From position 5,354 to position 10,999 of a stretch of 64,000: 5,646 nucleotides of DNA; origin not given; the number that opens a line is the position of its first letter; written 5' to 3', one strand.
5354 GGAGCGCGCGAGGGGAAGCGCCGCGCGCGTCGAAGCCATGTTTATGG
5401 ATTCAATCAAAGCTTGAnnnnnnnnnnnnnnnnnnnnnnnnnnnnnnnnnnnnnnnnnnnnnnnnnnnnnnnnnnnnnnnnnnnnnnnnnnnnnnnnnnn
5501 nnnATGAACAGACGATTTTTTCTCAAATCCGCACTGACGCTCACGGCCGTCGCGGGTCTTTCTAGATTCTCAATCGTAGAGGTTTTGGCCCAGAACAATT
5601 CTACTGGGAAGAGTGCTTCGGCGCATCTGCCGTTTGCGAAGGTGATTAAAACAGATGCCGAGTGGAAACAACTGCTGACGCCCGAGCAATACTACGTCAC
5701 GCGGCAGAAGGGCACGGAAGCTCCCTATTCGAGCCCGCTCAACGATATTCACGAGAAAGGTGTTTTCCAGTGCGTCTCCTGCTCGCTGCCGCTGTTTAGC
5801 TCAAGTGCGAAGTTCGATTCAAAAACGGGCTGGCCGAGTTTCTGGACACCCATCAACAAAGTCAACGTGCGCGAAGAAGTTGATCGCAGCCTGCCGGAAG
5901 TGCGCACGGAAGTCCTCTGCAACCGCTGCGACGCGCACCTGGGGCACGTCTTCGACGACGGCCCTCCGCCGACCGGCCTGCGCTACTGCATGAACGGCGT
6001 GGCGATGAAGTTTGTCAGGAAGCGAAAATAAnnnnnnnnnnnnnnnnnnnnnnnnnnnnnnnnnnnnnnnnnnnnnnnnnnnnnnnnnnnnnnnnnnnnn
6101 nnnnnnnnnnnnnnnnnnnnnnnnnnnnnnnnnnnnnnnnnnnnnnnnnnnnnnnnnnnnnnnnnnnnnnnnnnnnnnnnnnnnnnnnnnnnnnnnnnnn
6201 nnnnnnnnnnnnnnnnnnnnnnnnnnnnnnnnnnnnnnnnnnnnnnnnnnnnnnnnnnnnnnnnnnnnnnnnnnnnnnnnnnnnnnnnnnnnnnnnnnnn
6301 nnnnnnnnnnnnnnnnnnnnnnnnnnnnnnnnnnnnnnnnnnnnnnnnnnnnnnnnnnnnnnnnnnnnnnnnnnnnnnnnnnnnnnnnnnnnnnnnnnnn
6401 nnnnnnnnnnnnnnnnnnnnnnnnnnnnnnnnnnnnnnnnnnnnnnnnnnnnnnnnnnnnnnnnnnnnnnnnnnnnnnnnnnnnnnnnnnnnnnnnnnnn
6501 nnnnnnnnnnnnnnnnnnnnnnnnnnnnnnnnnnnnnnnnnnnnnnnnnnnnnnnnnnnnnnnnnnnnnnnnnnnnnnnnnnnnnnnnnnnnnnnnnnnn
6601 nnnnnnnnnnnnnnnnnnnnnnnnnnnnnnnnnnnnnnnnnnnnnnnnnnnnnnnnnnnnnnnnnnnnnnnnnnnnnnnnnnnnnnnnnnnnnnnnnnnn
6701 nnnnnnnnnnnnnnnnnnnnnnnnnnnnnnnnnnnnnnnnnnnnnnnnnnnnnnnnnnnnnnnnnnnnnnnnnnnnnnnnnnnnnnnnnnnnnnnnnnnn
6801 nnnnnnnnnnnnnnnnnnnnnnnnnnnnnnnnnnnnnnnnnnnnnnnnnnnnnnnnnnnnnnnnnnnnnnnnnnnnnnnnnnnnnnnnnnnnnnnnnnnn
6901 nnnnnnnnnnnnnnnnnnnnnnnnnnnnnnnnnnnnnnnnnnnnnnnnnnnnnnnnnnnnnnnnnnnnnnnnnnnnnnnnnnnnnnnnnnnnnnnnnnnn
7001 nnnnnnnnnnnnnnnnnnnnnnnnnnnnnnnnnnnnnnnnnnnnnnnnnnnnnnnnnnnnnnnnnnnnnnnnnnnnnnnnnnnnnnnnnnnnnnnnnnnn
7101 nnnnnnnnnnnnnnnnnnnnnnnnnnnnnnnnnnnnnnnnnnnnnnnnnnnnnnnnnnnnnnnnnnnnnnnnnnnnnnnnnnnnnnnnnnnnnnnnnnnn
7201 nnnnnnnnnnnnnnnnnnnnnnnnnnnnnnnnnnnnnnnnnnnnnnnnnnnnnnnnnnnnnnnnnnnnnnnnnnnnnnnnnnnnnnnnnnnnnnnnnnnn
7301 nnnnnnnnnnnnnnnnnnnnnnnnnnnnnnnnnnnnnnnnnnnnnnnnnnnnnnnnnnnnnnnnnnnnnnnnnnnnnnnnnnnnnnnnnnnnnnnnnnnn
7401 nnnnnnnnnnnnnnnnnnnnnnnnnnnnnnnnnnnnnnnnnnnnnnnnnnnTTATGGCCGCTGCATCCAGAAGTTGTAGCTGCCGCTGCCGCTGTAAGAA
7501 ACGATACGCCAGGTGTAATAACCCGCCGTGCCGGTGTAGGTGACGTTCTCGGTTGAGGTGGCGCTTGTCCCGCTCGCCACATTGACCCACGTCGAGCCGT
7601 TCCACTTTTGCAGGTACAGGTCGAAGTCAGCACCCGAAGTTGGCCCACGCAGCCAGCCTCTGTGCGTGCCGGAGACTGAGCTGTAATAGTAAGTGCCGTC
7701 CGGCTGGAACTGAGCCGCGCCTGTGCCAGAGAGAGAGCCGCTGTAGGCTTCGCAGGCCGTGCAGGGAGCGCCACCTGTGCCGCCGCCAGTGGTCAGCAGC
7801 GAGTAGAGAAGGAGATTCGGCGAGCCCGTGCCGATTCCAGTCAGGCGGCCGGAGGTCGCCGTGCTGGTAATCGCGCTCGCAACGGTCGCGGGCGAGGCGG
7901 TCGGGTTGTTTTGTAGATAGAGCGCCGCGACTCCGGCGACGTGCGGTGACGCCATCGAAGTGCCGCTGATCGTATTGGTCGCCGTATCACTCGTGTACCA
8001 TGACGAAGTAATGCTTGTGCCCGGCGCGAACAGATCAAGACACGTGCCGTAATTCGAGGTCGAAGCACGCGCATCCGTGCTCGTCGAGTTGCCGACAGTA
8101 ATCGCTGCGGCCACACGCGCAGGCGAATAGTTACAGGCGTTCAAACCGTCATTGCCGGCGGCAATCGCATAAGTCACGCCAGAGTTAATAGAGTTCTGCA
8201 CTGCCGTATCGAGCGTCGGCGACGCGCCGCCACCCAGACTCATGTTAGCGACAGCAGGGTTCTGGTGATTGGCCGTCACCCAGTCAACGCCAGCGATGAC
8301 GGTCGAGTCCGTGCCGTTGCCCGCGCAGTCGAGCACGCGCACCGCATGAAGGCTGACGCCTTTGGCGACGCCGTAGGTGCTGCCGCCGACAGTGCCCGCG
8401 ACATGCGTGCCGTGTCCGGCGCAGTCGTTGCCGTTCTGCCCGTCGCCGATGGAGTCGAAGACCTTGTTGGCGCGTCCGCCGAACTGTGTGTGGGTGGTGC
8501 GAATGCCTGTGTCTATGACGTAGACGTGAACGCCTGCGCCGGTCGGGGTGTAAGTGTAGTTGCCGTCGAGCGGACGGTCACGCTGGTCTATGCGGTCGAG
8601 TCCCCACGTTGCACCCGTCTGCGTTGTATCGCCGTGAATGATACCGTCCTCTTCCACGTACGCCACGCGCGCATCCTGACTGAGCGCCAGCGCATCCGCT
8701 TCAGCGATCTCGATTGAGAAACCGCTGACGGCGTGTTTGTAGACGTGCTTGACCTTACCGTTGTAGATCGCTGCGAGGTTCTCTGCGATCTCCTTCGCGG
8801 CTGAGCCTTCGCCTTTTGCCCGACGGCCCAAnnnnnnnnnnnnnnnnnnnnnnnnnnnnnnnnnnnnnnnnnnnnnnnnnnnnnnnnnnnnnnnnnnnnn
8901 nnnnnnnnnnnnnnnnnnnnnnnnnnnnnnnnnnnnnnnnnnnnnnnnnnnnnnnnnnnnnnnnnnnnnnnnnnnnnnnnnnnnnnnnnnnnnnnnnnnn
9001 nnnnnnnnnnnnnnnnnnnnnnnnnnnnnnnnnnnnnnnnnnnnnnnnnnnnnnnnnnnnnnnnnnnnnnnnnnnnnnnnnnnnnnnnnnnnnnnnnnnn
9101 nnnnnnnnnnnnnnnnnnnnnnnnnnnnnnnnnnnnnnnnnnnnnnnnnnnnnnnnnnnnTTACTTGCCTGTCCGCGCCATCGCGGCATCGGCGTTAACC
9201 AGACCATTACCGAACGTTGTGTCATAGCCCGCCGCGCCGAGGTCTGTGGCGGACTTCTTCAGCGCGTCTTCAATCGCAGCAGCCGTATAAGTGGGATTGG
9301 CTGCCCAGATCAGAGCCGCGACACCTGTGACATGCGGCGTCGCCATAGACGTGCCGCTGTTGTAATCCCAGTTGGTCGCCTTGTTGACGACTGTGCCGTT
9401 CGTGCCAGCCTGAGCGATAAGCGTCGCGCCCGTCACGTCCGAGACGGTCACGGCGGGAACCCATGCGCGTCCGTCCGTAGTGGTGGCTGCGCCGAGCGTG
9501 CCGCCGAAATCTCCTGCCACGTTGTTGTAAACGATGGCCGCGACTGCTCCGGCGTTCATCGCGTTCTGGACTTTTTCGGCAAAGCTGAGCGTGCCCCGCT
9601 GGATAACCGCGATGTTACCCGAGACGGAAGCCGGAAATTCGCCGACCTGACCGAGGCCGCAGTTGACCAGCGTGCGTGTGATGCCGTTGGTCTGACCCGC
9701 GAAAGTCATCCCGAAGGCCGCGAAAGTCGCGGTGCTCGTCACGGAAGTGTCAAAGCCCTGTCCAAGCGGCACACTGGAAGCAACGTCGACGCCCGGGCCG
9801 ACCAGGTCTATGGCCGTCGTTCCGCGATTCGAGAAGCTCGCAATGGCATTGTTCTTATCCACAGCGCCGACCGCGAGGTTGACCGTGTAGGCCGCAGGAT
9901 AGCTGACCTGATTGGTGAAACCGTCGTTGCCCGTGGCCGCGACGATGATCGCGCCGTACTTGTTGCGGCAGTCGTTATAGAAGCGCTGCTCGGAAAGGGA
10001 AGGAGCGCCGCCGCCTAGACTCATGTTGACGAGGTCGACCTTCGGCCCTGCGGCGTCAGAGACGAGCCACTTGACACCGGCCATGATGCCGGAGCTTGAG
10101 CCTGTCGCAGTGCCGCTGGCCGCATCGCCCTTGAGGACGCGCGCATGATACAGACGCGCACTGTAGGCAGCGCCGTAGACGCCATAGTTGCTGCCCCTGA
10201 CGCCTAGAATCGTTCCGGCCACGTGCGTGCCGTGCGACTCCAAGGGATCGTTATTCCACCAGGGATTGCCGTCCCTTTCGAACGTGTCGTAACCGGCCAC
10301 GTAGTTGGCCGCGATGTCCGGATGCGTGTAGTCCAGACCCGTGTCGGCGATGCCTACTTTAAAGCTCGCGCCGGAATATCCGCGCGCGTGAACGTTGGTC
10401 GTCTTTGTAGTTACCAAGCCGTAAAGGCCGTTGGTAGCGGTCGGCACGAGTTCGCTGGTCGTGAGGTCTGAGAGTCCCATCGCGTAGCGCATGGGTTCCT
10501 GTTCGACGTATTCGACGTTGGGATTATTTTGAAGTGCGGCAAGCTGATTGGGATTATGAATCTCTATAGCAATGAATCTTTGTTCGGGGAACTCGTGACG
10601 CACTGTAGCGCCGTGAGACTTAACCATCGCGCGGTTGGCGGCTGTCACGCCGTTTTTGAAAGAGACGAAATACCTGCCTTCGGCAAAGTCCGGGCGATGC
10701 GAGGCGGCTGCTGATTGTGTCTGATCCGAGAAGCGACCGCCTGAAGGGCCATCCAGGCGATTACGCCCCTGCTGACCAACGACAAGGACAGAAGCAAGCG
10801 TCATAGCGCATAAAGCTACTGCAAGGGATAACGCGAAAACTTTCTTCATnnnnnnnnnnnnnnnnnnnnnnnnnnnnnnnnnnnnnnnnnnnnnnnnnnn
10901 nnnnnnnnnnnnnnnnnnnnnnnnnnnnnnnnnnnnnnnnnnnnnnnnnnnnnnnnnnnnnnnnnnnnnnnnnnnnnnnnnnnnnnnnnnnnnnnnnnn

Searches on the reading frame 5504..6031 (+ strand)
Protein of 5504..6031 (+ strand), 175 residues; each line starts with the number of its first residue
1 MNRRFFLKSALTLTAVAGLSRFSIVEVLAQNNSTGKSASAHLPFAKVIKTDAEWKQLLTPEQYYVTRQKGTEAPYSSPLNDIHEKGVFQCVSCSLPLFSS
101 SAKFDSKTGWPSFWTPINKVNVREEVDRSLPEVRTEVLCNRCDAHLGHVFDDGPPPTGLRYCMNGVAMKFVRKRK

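Call 53: search_protein_families(library=pfam, max_evalue=1e-10, proteins=[window:5504-6031:+])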
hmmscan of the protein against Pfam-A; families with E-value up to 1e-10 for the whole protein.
window:5504-6031:+ (175 aa): 1 family
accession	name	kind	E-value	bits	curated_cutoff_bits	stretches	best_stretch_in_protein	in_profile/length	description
PF01641.26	SelR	-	5.9e-49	165.3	24.9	1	58-171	1-115/116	SelR domain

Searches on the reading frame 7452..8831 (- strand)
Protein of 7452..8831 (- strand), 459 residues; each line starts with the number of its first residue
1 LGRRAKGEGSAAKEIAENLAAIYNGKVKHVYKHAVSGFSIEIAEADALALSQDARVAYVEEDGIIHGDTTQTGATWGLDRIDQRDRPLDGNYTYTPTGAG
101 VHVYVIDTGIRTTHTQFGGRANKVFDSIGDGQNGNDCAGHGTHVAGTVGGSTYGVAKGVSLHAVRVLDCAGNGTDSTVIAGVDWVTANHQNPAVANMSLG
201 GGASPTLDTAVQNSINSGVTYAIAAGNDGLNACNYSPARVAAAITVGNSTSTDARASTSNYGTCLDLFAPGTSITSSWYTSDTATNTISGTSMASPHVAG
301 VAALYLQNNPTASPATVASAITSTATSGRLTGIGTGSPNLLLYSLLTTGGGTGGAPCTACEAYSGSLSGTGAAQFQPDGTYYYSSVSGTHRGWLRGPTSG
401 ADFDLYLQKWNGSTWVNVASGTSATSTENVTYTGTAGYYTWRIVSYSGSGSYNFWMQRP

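Call 53: search_protein_families(library=pfam, max_evalue=1e-10, proteins=[window:7452-8831:-])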
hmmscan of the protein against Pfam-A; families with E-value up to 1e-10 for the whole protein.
window:7452-8831:- (459 aa): 1 family
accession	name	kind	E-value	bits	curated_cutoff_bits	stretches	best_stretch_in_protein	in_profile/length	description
PF00082.27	Peptidase_S8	-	6.7e-43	147.5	21.8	1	98-328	1-276/288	Subtilase family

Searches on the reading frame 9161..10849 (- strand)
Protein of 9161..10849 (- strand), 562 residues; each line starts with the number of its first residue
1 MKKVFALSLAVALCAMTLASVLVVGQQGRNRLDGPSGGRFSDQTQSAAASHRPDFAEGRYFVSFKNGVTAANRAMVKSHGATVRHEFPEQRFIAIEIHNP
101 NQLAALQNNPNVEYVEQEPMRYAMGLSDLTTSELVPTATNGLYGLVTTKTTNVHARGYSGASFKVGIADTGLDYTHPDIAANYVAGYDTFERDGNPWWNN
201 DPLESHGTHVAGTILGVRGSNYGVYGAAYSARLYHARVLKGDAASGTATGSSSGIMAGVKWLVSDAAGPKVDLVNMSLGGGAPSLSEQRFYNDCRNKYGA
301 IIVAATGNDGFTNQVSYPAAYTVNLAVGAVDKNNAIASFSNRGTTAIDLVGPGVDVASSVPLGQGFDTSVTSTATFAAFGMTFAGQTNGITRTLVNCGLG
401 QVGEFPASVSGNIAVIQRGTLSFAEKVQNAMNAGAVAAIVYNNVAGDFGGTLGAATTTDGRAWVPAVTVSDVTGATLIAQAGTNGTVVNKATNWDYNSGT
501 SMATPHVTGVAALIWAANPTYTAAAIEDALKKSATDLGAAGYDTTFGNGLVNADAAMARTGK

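Call 53: search_protein_families(library=pfam, max_evalue=1e-10, proteins=[window:9161-10849:-])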
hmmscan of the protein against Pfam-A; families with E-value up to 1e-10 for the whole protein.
window:9161-10849:- (562 aa): 2 families
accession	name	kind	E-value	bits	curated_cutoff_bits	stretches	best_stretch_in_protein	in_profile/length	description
PF00082.27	Peptidase_S8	-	4.8e-47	161.1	21.8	2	161-375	2-243/288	Subtilase family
PF02225.27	PA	-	2.2e-17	63.4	23.9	1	392-477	3-95/95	PA domain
